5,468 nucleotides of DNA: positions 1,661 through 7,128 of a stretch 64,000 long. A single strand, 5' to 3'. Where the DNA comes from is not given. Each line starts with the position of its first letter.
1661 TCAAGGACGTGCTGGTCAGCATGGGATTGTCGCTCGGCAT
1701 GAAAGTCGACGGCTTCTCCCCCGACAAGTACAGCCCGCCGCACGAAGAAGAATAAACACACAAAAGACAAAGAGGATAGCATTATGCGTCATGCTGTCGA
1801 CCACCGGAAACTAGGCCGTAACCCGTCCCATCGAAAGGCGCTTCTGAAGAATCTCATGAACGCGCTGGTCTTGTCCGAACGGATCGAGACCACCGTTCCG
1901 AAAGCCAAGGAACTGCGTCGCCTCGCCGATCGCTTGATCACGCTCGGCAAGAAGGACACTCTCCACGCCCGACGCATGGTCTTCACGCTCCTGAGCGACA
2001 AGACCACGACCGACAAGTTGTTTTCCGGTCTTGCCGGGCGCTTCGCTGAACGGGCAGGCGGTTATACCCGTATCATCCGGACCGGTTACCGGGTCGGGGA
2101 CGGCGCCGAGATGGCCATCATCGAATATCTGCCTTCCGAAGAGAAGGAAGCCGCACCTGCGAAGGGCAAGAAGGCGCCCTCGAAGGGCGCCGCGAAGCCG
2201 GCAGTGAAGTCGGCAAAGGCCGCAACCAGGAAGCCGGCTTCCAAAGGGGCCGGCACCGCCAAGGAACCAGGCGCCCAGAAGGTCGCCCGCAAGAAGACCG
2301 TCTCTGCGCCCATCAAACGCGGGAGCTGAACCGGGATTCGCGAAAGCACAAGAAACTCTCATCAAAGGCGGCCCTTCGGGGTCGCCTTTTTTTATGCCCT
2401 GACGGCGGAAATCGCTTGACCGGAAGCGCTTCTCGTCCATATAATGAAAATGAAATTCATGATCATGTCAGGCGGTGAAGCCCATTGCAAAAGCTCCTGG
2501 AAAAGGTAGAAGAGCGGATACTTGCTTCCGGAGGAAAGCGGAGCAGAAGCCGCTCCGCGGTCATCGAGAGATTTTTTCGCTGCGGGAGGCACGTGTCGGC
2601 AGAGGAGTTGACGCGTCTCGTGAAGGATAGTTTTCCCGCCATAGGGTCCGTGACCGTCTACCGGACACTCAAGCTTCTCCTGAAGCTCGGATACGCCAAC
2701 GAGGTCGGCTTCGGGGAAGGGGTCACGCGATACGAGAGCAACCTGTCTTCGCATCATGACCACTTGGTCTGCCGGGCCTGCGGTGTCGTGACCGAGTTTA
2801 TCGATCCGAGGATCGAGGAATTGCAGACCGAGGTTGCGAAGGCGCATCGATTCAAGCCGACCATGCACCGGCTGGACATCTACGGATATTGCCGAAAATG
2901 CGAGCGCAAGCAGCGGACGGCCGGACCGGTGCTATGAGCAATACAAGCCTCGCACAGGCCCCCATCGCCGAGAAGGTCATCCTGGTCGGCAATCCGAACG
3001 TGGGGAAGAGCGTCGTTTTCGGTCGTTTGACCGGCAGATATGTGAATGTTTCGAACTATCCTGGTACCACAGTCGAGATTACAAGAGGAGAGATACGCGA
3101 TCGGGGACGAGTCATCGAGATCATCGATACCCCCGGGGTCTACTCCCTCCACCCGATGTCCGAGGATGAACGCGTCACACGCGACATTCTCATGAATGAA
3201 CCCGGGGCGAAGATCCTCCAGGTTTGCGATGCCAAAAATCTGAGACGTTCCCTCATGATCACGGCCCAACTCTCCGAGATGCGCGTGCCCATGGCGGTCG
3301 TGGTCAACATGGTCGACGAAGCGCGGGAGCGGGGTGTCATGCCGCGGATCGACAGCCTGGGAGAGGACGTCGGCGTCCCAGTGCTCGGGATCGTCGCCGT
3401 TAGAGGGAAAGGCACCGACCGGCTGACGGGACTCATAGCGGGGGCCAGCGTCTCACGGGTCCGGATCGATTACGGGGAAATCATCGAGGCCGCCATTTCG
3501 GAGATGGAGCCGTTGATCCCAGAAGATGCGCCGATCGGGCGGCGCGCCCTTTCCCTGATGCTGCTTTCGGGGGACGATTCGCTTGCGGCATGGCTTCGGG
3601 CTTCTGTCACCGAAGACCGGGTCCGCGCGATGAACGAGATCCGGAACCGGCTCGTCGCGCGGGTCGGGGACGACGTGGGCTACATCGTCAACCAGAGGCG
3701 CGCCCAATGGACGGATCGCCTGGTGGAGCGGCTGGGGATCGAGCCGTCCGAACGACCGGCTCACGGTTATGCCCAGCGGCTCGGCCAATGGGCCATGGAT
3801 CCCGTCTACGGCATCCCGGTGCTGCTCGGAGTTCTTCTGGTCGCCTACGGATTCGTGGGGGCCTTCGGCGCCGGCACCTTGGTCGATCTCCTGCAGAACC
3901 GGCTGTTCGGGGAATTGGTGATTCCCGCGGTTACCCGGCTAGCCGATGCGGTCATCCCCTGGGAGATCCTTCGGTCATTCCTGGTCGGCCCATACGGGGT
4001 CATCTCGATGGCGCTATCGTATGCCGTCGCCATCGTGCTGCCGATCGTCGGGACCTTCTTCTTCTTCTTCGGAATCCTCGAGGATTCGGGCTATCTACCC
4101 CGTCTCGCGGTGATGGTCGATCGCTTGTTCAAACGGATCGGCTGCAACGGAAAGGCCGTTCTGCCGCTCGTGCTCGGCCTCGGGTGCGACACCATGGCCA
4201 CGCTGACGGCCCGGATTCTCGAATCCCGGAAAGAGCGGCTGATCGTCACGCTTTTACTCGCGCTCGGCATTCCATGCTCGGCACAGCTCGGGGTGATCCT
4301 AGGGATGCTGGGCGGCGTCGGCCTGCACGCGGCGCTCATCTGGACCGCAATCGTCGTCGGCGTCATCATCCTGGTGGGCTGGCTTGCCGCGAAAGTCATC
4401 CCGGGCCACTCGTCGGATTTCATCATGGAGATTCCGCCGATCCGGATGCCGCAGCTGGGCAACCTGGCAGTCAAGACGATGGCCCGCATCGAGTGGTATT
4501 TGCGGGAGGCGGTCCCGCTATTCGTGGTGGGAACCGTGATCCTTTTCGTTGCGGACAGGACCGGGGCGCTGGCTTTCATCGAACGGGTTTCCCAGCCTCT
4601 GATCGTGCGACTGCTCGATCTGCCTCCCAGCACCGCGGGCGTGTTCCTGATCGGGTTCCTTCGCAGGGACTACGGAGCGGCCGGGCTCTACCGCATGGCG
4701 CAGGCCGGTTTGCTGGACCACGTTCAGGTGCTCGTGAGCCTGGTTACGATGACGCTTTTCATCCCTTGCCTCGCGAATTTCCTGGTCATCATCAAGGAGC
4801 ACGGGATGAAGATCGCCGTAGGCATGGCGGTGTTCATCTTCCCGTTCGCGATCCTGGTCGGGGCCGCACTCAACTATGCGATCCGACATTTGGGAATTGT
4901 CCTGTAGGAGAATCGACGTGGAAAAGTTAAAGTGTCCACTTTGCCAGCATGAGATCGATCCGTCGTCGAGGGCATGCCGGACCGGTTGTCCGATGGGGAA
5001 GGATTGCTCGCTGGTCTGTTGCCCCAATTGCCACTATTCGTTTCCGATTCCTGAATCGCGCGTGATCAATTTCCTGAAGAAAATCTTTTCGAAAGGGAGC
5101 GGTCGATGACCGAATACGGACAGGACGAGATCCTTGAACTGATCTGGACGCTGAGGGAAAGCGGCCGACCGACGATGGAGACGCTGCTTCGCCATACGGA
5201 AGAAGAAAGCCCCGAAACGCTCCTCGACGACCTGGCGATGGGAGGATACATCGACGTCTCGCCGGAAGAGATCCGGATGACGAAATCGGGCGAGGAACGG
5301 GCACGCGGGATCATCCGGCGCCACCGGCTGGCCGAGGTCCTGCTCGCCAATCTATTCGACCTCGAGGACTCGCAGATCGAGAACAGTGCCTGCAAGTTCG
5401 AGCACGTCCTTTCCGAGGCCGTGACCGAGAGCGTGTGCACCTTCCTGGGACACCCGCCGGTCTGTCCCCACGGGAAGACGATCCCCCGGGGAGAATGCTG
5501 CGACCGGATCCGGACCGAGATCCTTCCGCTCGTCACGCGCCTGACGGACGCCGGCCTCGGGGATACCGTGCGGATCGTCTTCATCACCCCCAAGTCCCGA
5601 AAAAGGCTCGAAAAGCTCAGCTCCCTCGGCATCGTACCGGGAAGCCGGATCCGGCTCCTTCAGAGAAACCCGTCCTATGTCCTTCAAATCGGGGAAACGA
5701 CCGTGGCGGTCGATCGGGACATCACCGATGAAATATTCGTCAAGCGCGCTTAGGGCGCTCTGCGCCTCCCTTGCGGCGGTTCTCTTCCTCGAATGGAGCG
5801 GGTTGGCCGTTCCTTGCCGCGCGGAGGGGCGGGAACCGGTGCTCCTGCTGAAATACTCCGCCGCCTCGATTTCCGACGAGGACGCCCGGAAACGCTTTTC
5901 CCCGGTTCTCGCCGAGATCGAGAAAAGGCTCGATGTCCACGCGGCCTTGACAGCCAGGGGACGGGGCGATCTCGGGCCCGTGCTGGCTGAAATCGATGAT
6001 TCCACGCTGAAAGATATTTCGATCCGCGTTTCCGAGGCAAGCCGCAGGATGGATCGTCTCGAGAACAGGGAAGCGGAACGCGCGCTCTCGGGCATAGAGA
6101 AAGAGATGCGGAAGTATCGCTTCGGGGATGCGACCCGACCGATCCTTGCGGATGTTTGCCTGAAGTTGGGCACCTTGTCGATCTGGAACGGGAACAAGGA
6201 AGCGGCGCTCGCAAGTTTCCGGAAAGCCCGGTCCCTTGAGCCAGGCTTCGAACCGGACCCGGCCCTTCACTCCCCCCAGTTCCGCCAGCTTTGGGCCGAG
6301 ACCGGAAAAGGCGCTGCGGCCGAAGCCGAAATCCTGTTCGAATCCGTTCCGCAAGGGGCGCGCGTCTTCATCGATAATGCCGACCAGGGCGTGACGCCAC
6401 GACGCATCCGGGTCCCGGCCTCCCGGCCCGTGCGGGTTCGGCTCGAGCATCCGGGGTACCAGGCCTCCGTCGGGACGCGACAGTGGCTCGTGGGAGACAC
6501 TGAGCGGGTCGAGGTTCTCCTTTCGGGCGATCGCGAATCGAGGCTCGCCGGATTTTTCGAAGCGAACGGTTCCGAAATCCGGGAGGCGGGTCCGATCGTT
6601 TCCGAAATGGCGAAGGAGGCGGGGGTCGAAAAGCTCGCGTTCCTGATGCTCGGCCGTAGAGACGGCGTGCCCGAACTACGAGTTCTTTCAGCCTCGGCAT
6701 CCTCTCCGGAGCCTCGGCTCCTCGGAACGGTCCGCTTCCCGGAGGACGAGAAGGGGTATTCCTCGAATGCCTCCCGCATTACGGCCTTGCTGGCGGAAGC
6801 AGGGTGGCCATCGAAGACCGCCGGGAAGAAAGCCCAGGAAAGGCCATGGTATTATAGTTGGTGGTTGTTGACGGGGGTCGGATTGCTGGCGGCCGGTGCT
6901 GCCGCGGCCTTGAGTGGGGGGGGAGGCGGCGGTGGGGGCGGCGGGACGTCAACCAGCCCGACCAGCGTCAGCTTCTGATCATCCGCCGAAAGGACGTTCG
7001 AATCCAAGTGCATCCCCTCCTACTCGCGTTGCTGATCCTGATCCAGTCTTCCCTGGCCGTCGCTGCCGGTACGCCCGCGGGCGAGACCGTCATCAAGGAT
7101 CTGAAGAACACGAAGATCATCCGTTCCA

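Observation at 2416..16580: Fur-box-fronted 14-kb array joining FeoB, two metalloregulators, a TonB motor and 52 heme motifs: possible cytochrome-based reductive iron-acquisition / EET system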

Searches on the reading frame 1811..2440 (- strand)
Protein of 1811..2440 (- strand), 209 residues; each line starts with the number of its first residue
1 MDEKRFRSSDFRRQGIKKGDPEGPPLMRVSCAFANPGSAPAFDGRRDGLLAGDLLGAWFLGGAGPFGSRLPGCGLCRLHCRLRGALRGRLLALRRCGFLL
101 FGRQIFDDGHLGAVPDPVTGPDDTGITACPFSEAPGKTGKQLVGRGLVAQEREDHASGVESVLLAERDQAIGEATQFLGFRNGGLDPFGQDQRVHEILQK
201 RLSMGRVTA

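Call 5: search_protein_families(library=pfam, proteins=[window:1811-2440:-], max_evalue=0.01)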
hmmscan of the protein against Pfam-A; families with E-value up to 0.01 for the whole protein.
window:1811-2440:- (209 aa): 0 families

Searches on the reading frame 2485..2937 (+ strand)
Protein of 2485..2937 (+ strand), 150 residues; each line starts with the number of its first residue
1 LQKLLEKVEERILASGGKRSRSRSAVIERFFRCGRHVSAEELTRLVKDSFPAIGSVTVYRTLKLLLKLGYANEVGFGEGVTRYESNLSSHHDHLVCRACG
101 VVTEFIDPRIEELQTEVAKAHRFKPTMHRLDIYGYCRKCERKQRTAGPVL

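Call 4: search_protein_families(library=pfam, proteins=[window:2485-2937:+], max_evalue=0.01)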
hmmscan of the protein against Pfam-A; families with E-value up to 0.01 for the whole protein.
window:2485-2937:+ (150 aa): 1 family
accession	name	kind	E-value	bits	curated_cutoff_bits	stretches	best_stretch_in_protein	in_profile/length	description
PF01475.25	FUR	-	1e-30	106.8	23.1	1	15-133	2-121/121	Ferric uptake regulator family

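Call 16: search_protein_families(library=ncbifam, proteins=[window:2485-2937:+], max_evalue=0.01)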
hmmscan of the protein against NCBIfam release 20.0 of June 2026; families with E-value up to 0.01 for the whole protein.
window:2485-2937:+ (150 aa): 10 families
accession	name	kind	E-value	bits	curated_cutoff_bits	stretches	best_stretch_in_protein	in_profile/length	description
NF051892.1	TransRegFurBacil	equivalog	1.4e-29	103.1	220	1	1-143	1-147/149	ferric iron uptake transcriptional regulator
NF051891.1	TransRegFurHelico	equivalog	6.8e-27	94.2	200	1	2-141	8-147/148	ferric iron uptake transcriptional regulator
NF006999.0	PRK09462.1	equivalog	1.3e-22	80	146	1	35-142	32-139/148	ferric iron uptake transcriptional regulator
NF052545.1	TransRegPerRClab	equivalog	2.6e-21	76.1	180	1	19-142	15-137/138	transcriptional regulator PerR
NF047406.1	TransRegPerRTherm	equivalog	6.3e-14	52.3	200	1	20-142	7-128/130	manganese-dependent transcriptional regulator PerR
NF047462.1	FUR_perox_PerRA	exception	8.5e-10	39.3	200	1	12-112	11-112/142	peroxide-responsive transcriptional repressor PerRA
NF008646.0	PRK11639.1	equivalog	2.1e-09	37.3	167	1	3-141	8-148/171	zinc uptake transcriptional repressor Zur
NF045678.1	TransRegIrrA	equivalog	1.1e-07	31.8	150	1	6-95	7-97/138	iron response transcriptional regulator IrrA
NF045677.1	FeRespRegIrr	equivalog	2.6e-06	27.5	170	1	18-95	10-88/127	Fur family transcriptional regulator Irr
NF047461.1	FUR_perox_PerRB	exception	0.0001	22.2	250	1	27-119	36-127/143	peroxide-responsive transcriptional repressor PerRB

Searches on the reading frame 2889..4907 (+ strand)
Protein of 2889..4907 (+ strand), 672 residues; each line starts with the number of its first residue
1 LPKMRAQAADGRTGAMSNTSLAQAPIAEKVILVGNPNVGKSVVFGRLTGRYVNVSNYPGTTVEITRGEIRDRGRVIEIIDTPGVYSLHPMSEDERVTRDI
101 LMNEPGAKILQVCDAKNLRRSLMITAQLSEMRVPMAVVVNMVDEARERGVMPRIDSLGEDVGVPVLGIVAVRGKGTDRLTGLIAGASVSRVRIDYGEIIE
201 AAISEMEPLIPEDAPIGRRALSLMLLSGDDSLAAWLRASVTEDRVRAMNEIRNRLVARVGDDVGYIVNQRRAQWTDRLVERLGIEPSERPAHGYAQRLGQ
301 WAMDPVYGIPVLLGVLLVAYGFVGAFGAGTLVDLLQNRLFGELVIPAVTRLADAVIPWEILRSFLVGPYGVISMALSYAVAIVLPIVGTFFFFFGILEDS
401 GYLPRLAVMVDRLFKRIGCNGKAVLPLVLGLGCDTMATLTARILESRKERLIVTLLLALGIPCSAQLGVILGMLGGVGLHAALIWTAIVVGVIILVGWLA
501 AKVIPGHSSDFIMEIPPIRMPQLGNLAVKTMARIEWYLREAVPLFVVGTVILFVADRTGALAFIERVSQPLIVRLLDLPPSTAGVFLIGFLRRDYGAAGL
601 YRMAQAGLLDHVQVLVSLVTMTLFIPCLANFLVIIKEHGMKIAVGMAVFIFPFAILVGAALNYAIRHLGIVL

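Call 4: search_protein_families(library=pfam, proteins=[window:2889-4907:+], max_evalue=0.01)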
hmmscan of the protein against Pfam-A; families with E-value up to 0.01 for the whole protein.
window:2889-4907:+ (672 aa): 6 families
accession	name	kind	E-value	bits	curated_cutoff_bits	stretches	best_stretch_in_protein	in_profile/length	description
PF02421.24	FeoB_N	-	2.5e-50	170.5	27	1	29-180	2-153/156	Ferrous iron transport protein B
PF07670.19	Gate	-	1.3e-26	93.4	29.6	2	382-475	3-102/104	Nucleoside recognition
PF01926.29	MMR_HSR1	-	1.1e-19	71.1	21.9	1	29-140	1-112/113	50S ribosome-binding GTPase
PF07664.17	FeoB_C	-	3.1e-13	49.7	26.6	1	483-533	2-54/54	Ferrous iron transport protein B C terminus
PF17910.6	FeoB_Cyto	-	3.5e-11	43.8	23.4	1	195-280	1-86/90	FeoB cytosolic helical domain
PF04548.22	AIG1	-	3.5e-05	23.7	27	1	29-110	2-87/212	AIG1 family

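Call 17: search_protein_families(library=ncbifam, proteins=[window:2934-4907:+], max_evalue=0.01)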
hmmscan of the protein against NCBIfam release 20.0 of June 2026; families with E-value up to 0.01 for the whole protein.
window:2934-4907:+ (657 aa): 22 families
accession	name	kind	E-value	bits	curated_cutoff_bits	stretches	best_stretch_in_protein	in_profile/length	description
TIGR00437.1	feoB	equivalog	1.2e-117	394.1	315.65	1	19-622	1-594/594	ferrous iron transport protein B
NF007105.0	PRK09554.1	equivalog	1.7e-65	221.6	683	1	15-537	6-526/772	Fe(2+) transporter permease subunit FeoB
TIGR03594.1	GTPase_EngA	equivalog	1e-14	54.4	306.7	1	14-167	2-155/432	ribosome biogenesis GTPase Der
TIGR00231.1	small_GTP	domain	4.9e-13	49.2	42.5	1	14-130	5-125/164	GTP-binding protein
NF000908.1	PRK00089.1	equivalog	6.5e-11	42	237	1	15-169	6-164/291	GTPase Era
NF003661.0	PRK05291.1-3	equivalog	4.8e-10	39.4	380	1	14-171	218-369/448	tRNA uridine-5-carboxymethylaminomethyl(34) synthesis GTPase MnmE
TIGR03918.1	GTP_HydF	equivalog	7.1e-09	35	325.55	1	14-169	9-164/392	[FeFe] hydrogenase H-cluster maturation GTPase HydF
NF003255.0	PRK04213.1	equivalog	8.2e-09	35.1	164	1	11-72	8-65/204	GTP-binding protein EngB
TIGR03596.1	GTPase_YlqF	equivalog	8.8e-08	31.8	208.2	1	14-82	120-184/276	ribosome biogenesis GTPase YlqF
TIGR00450.1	mnmE_trmE_thdF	equivalog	1e-07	31.4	252.6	1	13-130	210-329/446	tRNA uridine-5-carboxymethylaminomethyl(34) synthesis GTPase MnmE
TIGR00436.1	era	equivalog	2.1e-07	30.6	116.25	1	15-164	3-155/270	GTPase Era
TIGR03597.1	GTPase_YqeH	equivalog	1.4e-06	27.7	297.4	1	12-77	155-223/361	ribosome biogenesis GTPase YqeH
NF002828.0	PRK03003.1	equivalog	1.4e-06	27.2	631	1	14-164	42-192/477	ribosome biogenesis GTPase Der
NF007071.0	PRK09518.1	equivalog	3.3e-06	25.9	953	1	14-162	273-421/706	bifunctional cytidylate kinase/GTPase Der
NF007171.0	PRK09602.1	subfamily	6.8e-06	25.2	387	1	14-52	4-42/397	YchF-related putative GTPase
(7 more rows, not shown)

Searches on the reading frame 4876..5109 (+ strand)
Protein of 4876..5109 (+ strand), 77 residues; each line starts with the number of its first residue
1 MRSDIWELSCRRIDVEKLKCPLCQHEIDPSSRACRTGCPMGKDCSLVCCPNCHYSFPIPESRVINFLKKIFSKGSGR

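Call 4: search_protein_families(library=pfam, proteins=[window:4876-5109:+], max_evalue=0.01)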
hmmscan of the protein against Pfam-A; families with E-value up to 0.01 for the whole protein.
window:4876-5109:+ (77 aa): 1 family
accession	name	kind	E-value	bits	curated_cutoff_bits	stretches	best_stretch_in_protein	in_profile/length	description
PF13717.11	Zn_ribbon_4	-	0.0031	17.9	30.3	0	47-63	3-19/36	zinc-ribbon domain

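Call 16: search_protein_families(library=ncbifam, proteins=[window:4876-5109:+], max_evalue=0.01)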
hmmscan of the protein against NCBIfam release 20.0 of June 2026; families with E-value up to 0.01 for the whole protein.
window:4876-5109:+ (77 aa): 0 families

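Call 63: search_protein_families(library=pfam, proteins=[window:4876-5106:+], max_evalue=5)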
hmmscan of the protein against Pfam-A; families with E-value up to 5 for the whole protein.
window:4876-5106:+ (77 aa): 6 families
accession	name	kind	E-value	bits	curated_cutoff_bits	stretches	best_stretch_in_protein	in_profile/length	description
PF13717.11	Zn_ribbon_4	-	0.0031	17.9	30.3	2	47-63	3-19/36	zinc-ribbon domain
PF13240.11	Zn_Ribbon_1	-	0.017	15.3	25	1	19-34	1-16/23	zinc-ribbon domain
PF24460.1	DUF7575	-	0.04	13.7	28.5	1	17-29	3-15/28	Domain of unknown function (DUF7575)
PF04423.19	Rad50_zn_hook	-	0.045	14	24.3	1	17-32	20-34/52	Rad50 zinc hook motif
PF15750.11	UBZ_FAAP20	-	0.38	11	25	1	18-29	2-13/35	Ubiquitin-binding zinc-finger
PF12773.13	DZR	-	0.57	10.8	27.3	2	19-35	26-42/45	Double zinc ribbon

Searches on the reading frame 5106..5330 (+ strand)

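Call 63: search_protein_families(library=pfam, proteins=[window:5106-5330:+], max_evalue=5)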
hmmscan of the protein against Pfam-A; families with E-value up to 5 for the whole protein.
window:5106-5330:+ (75 aa): 1 family
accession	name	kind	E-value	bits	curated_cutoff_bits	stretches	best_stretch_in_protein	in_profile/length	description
PF02742.21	Fe_dep_repr_C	-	0.088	13.3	27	1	59-75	1-17/70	Iron dependent repressor, metal binding and dimerisation domain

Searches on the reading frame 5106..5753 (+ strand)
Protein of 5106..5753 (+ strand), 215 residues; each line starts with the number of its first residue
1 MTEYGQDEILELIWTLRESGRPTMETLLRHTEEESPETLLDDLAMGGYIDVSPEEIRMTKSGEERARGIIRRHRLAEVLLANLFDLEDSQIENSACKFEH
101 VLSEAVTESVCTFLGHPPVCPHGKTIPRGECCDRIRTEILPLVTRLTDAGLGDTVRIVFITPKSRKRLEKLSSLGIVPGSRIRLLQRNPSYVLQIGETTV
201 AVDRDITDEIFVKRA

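Call 4: search_protein_families(library=pfam, proteins=[window:5106-5753:+], max_evalue=0.01)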
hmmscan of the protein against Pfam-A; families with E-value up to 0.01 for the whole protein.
window:5106-5753:+ (215 aa): 2 families
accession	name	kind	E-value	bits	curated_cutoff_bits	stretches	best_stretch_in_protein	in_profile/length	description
PF02742.21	Fe_dep_repr_C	-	5.9e-24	84.3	27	1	59-128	1-70/70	Iron dependent repressor, metal binding and dimerisation domain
PF04023.20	FeoA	-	1.4e-13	51.1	23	1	145-213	2-73/74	FeoA domain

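Call 16: search_protein_families(library=ncbifam, proteins=[window:5106-5753:+], max_evalue=0.01)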
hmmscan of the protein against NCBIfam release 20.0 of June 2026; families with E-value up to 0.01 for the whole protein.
window:5106-5753:+ (215 aa): 2 families
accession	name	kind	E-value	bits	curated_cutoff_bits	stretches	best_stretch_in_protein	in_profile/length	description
NF053665.1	TransRegDtxRActin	equivalog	5.3e-21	75.1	290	1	55-214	61-232/233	iron-dependent transcriptional repressor DtxR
NF047407.1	TransRegMntRTherm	equivalog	9.4e-21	74.5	350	1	39-212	52-223/227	manganese-dependent transcriptional regulator MntR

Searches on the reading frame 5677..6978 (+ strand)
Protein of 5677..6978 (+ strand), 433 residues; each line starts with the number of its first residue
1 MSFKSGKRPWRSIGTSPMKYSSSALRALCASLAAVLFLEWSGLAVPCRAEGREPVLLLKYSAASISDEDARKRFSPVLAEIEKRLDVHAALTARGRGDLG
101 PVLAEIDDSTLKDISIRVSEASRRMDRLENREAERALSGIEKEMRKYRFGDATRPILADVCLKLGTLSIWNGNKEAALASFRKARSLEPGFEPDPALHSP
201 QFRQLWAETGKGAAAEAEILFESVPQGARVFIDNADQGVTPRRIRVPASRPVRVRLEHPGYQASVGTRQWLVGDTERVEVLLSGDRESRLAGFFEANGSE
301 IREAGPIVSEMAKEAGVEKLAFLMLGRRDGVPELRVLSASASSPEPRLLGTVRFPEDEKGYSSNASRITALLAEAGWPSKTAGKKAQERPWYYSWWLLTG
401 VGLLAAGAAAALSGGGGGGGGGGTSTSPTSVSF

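Call 4: search_protein_families(library=pfam, proteins=[window:5677-6978:+], max_evalue=0.01)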
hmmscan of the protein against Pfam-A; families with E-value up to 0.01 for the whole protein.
window:5677-6978:+ (433 aa): 1 family
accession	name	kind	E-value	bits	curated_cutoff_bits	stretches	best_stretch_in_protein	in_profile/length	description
PF08308.17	PEGA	-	5e-05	23.6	20.8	1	220-264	5-49/71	PEGA domain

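Call 16: search_protein_families(library=ncbifam, proteins=[window:5728-6978:+], max_evalue=0.01)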
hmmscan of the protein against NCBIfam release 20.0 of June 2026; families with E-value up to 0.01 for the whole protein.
window:5728-6978:+ (416 aa): 0 families

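Call 63: search_protein_families(library=pfam, proteins=[window:5728-6975:+], max_evalue=5)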
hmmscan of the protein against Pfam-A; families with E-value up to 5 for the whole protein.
window:5728-6975:+ (416 aa): 4 families
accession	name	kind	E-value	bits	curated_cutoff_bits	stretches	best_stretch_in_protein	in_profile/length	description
PF08308.17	PEGA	-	5e-05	23.6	20.8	1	203-247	5-49/71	PEGA domain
PF07719.23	TPR_2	-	0.02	15.5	27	1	141-173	1-33/34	Tetratricopeptide repeat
PF00515.34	TPR_1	-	0.17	12.2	27.8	1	141-174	1-34/34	Tetratricopeptide repeat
PF13473.12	Cupredoxin_1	-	0.32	11.5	27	1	215-266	25-72/104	Cupredoxin-like domain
